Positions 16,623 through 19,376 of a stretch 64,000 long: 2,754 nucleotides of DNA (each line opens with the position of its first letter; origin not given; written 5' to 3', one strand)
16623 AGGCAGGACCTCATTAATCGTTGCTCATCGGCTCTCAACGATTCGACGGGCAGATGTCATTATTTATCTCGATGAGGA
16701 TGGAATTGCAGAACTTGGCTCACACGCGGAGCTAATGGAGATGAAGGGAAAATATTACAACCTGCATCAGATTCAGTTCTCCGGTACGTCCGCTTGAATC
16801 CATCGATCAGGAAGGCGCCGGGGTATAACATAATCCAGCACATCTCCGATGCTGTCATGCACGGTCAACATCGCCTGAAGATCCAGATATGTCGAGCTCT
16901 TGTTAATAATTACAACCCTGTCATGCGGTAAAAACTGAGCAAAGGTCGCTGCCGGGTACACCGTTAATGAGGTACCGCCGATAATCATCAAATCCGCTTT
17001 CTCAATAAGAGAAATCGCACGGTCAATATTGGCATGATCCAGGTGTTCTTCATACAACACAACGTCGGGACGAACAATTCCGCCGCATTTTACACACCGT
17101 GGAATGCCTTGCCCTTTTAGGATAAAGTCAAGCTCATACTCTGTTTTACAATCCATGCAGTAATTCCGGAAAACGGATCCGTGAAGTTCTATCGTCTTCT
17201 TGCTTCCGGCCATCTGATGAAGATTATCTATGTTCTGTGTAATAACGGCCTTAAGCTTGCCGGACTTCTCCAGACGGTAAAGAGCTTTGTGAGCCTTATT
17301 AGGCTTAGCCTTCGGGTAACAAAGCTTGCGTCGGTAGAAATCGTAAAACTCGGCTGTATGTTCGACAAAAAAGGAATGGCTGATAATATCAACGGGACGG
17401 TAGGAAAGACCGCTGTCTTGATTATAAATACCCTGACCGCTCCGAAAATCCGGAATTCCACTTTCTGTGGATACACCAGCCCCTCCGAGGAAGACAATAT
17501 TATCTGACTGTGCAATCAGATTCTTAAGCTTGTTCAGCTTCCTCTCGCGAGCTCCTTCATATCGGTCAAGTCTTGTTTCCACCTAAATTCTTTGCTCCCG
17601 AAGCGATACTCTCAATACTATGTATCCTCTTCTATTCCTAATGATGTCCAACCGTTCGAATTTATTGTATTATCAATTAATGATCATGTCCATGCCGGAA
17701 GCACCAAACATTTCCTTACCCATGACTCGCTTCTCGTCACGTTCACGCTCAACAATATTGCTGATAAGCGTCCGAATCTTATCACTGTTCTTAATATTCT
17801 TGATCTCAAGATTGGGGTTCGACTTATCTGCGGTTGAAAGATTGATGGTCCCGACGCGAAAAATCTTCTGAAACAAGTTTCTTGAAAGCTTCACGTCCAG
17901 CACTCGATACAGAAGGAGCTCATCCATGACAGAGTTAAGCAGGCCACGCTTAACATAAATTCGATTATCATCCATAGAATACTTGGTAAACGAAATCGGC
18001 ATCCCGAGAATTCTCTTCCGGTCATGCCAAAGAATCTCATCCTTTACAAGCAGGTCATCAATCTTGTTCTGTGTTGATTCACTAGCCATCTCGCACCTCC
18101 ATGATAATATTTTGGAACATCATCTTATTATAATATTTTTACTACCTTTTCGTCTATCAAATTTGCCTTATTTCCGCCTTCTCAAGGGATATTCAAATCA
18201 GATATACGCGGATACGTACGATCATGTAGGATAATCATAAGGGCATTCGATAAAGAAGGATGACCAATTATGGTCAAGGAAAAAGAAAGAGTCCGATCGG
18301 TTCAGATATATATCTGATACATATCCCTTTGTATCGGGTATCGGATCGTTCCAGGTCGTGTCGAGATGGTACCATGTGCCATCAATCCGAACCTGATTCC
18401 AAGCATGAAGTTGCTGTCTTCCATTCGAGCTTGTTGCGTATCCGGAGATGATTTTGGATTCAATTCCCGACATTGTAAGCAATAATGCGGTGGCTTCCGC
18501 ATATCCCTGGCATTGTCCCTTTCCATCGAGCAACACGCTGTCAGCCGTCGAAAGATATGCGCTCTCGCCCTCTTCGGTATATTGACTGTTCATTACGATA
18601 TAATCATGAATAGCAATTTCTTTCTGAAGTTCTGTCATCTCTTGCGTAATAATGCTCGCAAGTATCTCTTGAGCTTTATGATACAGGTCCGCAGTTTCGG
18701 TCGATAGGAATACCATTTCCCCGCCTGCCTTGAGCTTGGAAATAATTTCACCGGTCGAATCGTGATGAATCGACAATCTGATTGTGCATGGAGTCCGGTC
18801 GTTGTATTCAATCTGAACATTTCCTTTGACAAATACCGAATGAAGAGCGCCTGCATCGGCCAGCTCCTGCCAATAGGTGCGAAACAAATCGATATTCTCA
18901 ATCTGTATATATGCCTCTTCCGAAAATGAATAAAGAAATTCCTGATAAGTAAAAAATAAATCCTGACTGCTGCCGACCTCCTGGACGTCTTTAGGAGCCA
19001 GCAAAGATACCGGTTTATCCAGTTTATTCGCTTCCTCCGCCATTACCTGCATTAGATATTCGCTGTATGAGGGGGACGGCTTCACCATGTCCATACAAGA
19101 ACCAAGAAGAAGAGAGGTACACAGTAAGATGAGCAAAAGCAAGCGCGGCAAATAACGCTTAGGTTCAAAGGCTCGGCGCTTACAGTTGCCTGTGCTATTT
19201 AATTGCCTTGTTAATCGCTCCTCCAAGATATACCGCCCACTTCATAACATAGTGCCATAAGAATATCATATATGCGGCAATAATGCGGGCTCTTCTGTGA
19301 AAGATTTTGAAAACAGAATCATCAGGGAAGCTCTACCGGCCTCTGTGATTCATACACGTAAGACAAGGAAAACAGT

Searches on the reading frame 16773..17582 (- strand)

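Call 39: search_protein_families(library=pfam, proteins=[window:16773-17582:-], max_evalue=0.0001)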
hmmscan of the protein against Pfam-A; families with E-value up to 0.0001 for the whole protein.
window:16773-17582:- (269 aa): 1 family
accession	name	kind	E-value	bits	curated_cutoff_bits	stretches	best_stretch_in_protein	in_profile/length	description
PF02146.23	SIR2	-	4.6e-51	173.7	24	1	34-210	1-180/180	Sir2 family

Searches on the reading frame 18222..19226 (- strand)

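Call 39: search_protein_families(library=pfam, proteins=[window:18222-19226:-], max_evalue=0.0001)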
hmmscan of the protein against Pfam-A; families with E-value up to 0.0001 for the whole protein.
window:18222-19226:- (334 aa): 2 families
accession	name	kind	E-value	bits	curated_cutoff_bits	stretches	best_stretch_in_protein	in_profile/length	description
PF01841.26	Transglut_core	-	3.8e-18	66.2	23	1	189-289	4-107/108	Transglutaminase-like superfamily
PF04473.18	DUF553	-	9.1e-06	25.6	20.5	1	200-305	16-126/140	Transglutaminase-like domain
